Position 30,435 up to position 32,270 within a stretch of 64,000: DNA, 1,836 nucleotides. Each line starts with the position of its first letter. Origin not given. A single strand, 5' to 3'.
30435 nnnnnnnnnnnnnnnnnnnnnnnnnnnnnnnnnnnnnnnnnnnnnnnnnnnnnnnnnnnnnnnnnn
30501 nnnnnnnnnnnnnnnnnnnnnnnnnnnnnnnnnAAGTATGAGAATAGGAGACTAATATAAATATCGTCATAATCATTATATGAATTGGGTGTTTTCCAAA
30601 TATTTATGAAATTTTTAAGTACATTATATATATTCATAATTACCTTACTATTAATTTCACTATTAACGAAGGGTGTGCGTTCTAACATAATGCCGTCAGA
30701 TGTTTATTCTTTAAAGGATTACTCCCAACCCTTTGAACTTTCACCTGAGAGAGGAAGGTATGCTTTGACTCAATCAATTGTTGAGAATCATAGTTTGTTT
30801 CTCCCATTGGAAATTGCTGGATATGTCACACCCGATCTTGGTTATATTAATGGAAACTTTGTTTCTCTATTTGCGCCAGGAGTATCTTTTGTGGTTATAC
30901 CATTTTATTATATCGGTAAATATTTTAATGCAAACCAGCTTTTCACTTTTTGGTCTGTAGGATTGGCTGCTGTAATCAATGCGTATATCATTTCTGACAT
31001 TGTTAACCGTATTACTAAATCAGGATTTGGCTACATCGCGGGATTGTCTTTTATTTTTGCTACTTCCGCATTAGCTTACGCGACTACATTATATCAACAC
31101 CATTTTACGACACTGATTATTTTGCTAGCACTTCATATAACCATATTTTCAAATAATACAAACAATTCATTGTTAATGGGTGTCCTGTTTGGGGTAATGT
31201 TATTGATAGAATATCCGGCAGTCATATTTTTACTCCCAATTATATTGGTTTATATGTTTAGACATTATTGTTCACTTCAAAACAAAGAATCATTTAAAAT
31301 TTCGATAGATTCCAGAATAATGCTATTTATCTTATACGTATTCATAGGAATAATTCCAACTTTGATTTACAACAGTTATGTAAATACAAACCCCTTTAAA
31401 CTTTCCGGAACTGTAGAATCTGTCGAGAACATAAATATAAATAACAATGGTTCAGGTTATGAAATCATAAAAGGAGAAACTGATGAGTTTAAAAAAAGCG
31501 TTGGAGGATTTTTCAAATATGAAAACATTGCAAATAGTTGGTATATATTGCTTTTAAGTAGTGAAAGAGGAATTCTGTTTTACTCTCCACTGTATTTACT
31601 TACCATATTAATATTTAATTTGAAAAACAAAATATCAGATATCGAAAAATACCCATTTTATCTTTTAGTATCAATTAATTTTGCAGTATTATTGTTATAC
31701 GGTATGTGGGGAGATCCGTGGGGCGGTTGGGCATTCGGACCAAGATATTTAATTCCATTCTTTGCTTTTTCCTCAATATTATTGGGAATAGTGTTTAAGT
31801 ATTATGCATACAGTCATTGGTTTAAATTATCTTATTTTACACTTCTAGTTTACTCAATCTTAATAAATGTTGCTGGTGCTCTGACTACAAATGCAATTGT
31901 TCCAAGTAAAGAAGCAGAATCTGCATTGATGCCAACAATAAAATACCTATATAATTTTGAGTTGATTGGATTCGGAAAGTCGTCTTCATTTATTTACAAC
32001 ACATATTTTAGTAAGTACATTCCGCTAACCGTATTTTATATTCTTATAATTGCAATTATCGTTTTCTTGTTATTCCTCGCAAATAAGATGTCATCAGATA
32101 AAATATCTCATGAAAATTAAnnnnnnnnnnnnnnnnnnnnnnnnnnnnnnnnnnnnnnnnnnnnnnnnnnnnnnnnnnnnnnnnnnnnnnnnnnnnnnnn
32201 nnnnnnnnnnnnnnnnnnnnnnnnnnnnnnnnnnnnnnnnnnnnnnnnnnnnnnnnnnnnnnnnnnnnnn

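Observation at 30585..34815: Two adjacent GT-C-like polytopic proteins, the second fused to an apparently catalytically intact GH5 (mannanase-like) domain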

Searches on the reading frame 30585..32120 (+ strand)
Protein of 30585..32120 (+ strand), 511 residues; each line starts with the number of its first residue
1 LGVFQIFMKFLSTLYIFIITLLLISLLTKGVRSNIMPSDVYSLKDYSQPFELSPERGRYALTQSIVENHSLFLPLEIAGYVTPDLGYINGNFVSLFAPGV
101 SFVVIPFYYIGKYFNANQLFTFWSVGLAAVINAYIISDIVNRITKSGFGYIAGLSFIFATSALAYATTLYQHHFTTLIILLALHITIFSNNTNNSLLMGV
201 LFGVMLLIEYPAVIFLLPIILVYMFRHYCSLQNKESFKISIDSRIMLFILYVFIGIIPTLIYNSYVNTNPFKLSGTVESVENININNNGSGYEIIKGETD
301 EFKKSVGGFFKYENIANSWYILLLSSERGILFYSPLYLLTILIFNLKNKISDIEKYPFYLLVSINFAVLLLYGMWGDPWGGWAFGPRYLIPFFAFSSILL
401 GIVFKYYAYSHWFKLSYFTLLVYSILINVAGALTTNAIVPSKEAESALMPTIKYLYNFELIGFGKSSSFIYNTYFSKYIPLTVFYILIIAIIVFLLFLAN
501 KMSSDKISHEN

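Call 3: search_protein_families(library=pfam, proteins=[window:30585-32120:+], max_evalue=0.01)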
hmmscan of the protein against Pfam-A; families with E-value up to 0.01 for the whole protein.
window:30585-32120:+ (511 aa): 0 families

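Call 5: search_protein_families(library=pfam, proteins=[window:30585-32120:+], max_evalue=10)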
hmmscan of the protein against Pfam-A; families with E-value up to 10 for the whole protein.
window:30585-32120:+ (511 aa): 1 family
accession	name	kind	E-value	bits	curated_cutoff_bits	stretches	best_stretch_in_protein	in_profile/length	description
PF06667.17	PspB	-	0.72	10.4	25.6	0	207-236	4-32/73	Phage shock protein B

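Call 6: search_protein_families(library=ncbifam, proteins=[window:30585-32120:+], max_evalue=0.1)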
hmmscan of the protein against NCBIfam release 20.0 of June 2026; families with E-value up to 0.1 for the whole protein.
window:30585-32120:+ (511 aa): 2 families
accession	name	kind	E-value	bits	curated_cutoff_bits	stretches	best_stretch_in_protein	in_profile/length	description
NF047440.1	LA3751_2_3_fam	subfamily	1.3e-09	37.5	200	1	304-435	254-389/460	LA_3751/LA_3752 family putative glycosyltransferase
NF006993.0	PRK09458.1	equivalog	0.082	13.3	90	0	478-510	7-39/75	envelope stress response membrane protein PspB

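Call 16: find_homologous_proteins(query=window:30585-32120:+)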
Query window:30585-32120:+ (511 aa): 1109 proteins with E <= 0.001 among 8000 candidates; the best 120 are listed.
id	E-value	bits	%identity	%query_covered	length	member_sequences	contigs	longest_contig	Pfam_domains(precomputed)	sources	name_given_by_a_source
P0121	0.0e+0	1084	100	99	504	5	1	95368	-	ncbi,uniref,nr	ncbi:MAG: hypothetical protein UT06_C0001G0057 [Candidatus Woesebacteria bacterium GW2011_GWA1_38_8]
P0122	1.1e-180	620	100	56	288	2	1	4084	-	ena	-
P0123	2.0e-165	570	53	100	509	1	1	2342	-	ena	-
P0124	6.8e-119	416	43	93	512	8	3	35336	-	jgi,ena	-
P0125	2.6e-117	411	45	94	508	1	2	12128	-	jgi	-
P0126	3.5e-117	410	44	92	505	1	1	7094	-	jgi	-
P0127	2.2e-116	408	44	94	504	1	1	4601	-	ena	-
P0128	4.3e-116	407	44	97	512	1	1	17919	-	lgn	-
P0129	1.3e-115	405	44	95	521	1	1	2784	-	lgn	-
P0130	4.8e-115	403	44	96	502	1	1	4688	-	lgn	-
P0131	7.4e-114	399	43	95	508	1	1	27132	-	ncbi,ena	-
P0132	2.4e-112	394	44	91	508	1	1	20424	-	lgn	-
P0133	2.0e-111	391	41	96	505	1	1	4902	-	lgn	-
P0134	3.0e-111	391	43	95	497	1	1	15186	-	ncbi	-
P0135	1.2e-110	389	44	95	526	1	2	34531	-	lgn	-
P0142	1.0e-105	373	40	93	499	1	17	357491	-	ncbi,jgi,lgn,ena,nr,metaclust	ncbi:MAG: hypothetical protein UX91_C0006G0042 [Candidatus Amesbacteria bacterium GW2011_GWB1_47_19]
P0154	7.8e-96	340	39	98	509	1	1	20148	PF13231.13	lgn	-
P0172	1.1e-83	300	38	94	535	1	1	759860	-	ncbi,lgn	-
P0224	7.1e-79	284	37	93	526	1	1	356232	-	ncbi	-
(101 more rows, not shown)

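Call 26: predict_structure(alignment_id=A2)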
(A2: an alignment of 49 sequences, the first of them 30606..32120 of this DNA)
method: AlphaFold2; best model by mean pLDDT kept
length: 504 residues; sequences in the alignment: 49
mean_pLDDT: 91.4   pTM: 0.92
mean pLDDT of the five models: 91.4, 90.7, 90.6, 89.9, 89.7
residues with pLDDT >= 90: 382; 70-90: 94; 50-70: 23; < 50: 5
segments of 3 or more residues with pLDDT < 50: 502-504
pLDDT, mean of each block of 10 residues (from residue 1): 88 98 94 92 95 98 96 91 93 98 97 98 98 93 97 98 97 96 89 95 90 89 68 86 96 96 89 76 69 59 87 93 96 93 87 94 89 89 97 95 94 98 98 91 95 97 97 98 97 81 45
secondary structure, 60 per line:
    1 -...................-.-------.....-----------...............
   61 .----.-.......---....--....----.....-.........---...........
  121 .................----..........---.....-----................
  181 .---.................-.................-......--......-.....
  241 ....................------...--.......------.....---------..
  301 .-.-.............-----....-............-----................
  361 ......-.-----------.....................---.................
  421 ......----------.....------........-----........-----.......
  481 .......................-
elements in order: H2-20 H30-34 H46-61 H68-74 E78-81 E84-87 H92-96 H98-106 H110-137 H142-151 H155-159 H165-181 H185-201 H203-219 E221-226 E229-234 H236-260 E272-278 E285-289 H305-317 H323-326 H328-339 H345-366 H380-400 H404-426 H437-441 H448-455 H462-468 H474-503

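Call 28: fold_search(model_id=the predicted structure, library=pdb)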
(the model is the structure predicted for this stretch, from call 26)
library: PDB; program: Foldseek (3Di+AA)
matches with E <= 10: 187; with E <= 0.001: 4
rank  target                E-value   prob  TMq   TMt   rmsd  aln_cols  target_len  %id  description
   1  9s6t_A                6.8e-05  1.00  0.46  0.48   7.1       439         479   15  Ternary cryo-EM structure of chicken ALG12 with Dol25-PP-GlcNAc2Man7, Dol25-P-Man, and Fab (released 2026-03-18)
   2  5f15                  1.4e-04  1.00  0.47  0.45  10.0       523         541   11  Crystal Structure of ArnT from Cupriavidus metallidurans bound to Undecaprenyl phosphate (released 2016-02-17)
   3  5ezm                  3.2e-04  1.00  0.48  0.46   6.8       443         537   11  Crystal Structure of ArnT from Cupriavidus metallidurans in the apo state (released 2016-02-17)
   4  9s6r_A                7.9e-04  1.00  0.33  0.41  11.7       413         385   10  Ternary cryo-EM structure of yeast ALG3 with Dol25-PP-GlcNAc2Man5, Dol25-P-Man, and Fab (released 2026-03-18)
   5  9s6u_A                1.2e-03  1.00  0.44  0.41   8.8       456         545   12  Ternary cryo-EM structure of human ALG9 with Dol25-PP-GlcNAc2Man8, Dol25-P-Man and Fab (released 2026-03-18)
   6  9s6s_A                1.5e-03  1.00  0.41  0.38   7.9       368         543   11  Ternary cryo-EM structure of human ALG9 with Dol25-PP-GlcNAc2Man6, Dol25-P-Man and Fab (released 2026-03-18)
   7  8pn9_A                9.1e-03  1.00  0.49  0.39  14.0       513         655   12  Structure of human oligosaccharyltransferase OST-A complex bound to NGI-1 (released 2024-05-08)
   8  7bvc_A                1.1e-02  1.00  0.39  0.21  13.1       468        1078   11  Cryo-EM structure of Mycobacterium smegmatis arabinosyltransferase EmbA-EmbB-AcpM2 in complex with ethambutol (released 2020-04-29)
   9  7bvc_B                1.5e-02  0.99  0.41  0.22  13.1       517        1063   12  Cryo-EM structure of Mycobacterium smegmatis arabinosyltransferase EmbA-EmbB-AcpM2 in complex with ethambutol (released 2020-04-29)
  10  7bvh_A                1.9e-02  1.00  0.44  0.24  12.9       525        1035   11  Crystal structure of arabinosyltransferase EmbC2-AcpM2 complex from Mycobacterium smegmatis complexed with di-arabinos (released 2020-04-29)
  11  7oci_F                3.0e-02  0.99  0.41  0.34  12.1       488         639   10  Cryo-EM structure of yeast Ost6p containing oligosaccharyltransferase complex (released 2022-02-16)
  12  6x0o                  3.2e-02  0.99  0.41  0.23  13.9       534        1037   10  Single-Particle Cryo-EM Structure of Arabinosyltransferase EmbB from Mycobacterium smegmatis (released 2020-06-10)
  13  5gmy_A                4.0e-02  0.94  0.36  0.24  13.8       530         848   12  Crystal structure of the Archaeoglobus fulgidus oligosaccharyltransferase (O29867_ARCFU) tethered with an acceptor pep (released 2017-02-01)
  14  9dlh                  5.0e-02  1.00  0.48  0.42   6.6       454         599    8  donor substrate analog-bound AftB (released 2025-06-25)
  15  8imx_U                8.5e-02  0.94  0.40  0.46  11.2       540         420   11  Cryo-EM structure of GPI-T with a chimeric GPI-anchored protein (released 2023-08-16)
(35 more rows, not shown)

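Call 36: find_encoding_contigs(protein=P0142, flank=7000, max_places=1)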
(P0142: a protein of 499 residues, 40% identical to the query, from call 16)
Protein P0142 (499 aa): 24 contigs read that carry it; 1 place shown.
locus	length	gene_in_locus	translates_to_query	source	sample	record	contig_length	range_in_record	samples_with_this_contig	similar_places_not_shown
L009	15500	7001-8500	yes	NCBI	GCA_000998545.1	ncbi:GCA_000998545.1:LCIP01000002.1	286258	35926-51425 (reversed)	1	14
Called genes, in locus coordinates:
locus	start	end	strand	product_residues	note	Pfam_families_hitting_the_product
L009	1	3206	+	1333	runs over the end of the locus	PF13641:Glyco_tranf_2_3, PF00535:Glycos_transf_2, PF13632:Glyco_trans_2_3, PF13439:Glyco_transf_4, PF13579:Glyco_trans_4_4, PF20706:GT4-conflict, PF00534:Glycos_transf_1, PF13692:Glyco_trans_1_4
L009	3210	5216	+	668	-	PF00535:Glycos_transf_2, PF13641:Glyco_tranf_2_3 (faint), PF13439:Glyco_transf_4, PF20706:GT4-conflict (weak), PF00534:Glycos_transf_1, PF13692:Glyco_trans_1_4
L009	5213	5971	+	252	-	PF02585:PIG-L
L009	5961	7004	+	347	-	PF13480:Acetyltransf_6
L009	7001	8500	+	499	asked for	-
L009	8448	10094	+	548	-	-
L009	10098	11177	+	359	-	-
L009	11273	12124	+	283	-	PF00041:fn3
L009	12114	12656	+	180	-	PF04203:Sortase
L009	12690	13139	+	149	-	-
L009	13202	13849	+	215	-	-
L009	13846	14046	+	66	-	PF10055:DUF2292 (weak)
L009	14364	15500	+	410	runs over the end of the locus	-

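Call 37: find_encoding_contigs(protein=P0172, flank=7000, max_places=1)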
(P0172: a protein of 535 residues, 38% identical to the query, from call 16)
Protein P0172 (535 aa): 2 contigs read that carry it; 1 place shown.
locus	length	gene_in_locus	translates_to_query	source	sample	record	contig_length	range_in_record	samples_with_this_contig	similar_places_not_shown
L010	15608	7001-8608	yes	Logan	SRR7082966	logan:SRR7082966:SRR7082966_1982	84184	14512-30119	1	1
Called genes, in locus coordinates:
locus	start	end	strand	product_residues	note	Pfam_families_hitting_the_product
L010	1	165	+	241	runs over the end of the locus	PF00483:NTP_transferase, PF12804:NTP_transf_3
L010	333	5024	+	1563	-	PF00535:Glycos_transf_2, PF13641:Glyco_tranf_2_3, PF00535:Glycos_transf_2, PF13632:Glyco_trans_2_3, PF13439:Glyco_transf_4, PF13579:Glyco_trans_4_4, PF20706:GT4-conflict, PF00534:Glycos_transf_1, +2 more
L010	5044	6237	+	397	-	PF13439:Glyco_transf_4, PF20706:GT4-conflict, PF00534:Glycos_transf_1, PF13692:Glyco_trans_1_4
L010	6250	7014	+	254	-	PF02585:PIG-L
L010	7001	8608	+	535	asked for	-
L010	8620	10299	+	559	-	-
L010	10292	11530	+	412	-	PF13620:CarboxypepD_reg (weak)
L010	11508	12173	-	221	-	PF01746:tRNA_m1G_MT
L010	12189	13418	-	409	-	PF12704:MacB_PCD, PF02687:FtsX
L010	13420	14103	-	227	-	PF02463:SMC_N (faint), PF00005:ABC_tran, PF13304:AAA_21 (faint)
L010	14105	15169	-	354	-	PF25990:Beta-barrel_YknX (faint), PF25967:RND-MFP_C (weak), PF25989:YknX_C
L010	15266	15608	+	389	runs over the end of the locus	PF00535:Glycos_transf_2, PF04138:GtrA_DPMS_TM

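Call 38: find_encoding_contigs(protein=P0224, flank=7000, max_places=1)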
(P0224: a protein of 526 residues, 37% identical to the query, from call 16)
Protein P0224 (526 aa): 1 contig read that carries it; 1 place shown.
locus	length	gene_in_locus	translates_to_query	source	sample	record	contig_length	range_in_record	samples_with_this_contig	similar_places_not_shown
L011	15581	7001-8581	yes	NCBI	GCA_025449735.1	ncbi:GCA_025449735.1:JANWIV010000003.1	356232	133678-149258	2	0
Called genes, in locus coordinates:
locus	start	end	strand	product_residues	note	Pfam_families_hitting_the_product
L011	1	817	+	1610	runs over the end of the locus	PF00535:Glycos_transf_2, PF10111:Glyco_tranf_2_2 (weak), PF13641:Glyco_tranf_2_3, PF13632:Glyco_trans_2_3, PF13439:Glyco_transf_4, PF00534:Glycos_transf_1, PF20706:GT4-conflict, PF13692:Glyco_trans_1_4, +5 more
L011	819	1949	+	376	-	PF13439:Glyco_transf_4 (weak), PF20706:GT4-conflict, PF00534:Glycos_transf_1, PF13692:Glyco_trans_1_4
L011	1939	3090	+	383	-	PF01041:DegT_DnrJ_EryC1, PF00155:Aminotran_1_2 (weak), PF01212:Beta_elim_lyase (weak), PF00266:Aminotran_5, PF01053:Cys_Met_Meta_PP (weak)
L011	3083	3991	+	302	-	PF00535:Glycos_transf_2, PF13641:Glyco_tranf_2_3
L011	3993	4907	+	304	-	PF00535:Glycos_transf_2, PF13641:Glyco_tranf_2_3, PF13632:Glyco_trans_2_3 (weak)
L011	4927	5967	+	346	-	PF01636:APH, PF01633:Choline_kinase (weak), PF19974:TCAD9 (weak)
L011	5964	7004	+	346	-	PF01073:3Beta_HSD, PF01370:Epimerase, PF04321:RmlD_sub_bind (faint), PF16363:GDP_Man_Dehyd, PF01370:Epimerase, PF16363:GDP_Man_Dehyd, PF02719:Polysacc_synt_2 (weak)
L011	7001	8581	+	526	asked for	-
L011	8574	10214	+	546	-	-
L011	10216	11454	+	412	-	-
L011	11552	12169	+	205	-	-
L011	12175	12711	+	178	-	PF04203:Sortase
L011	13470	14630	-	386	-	PF22807:TrAA12, PF23500:DUF7133 (faint), PF07995:GSDH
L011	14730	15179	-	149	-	PF14667:Polysacc_synt_C (weak), PF05523:FdtA (weak)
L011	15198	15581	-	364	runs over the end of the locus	PF02646:RmuC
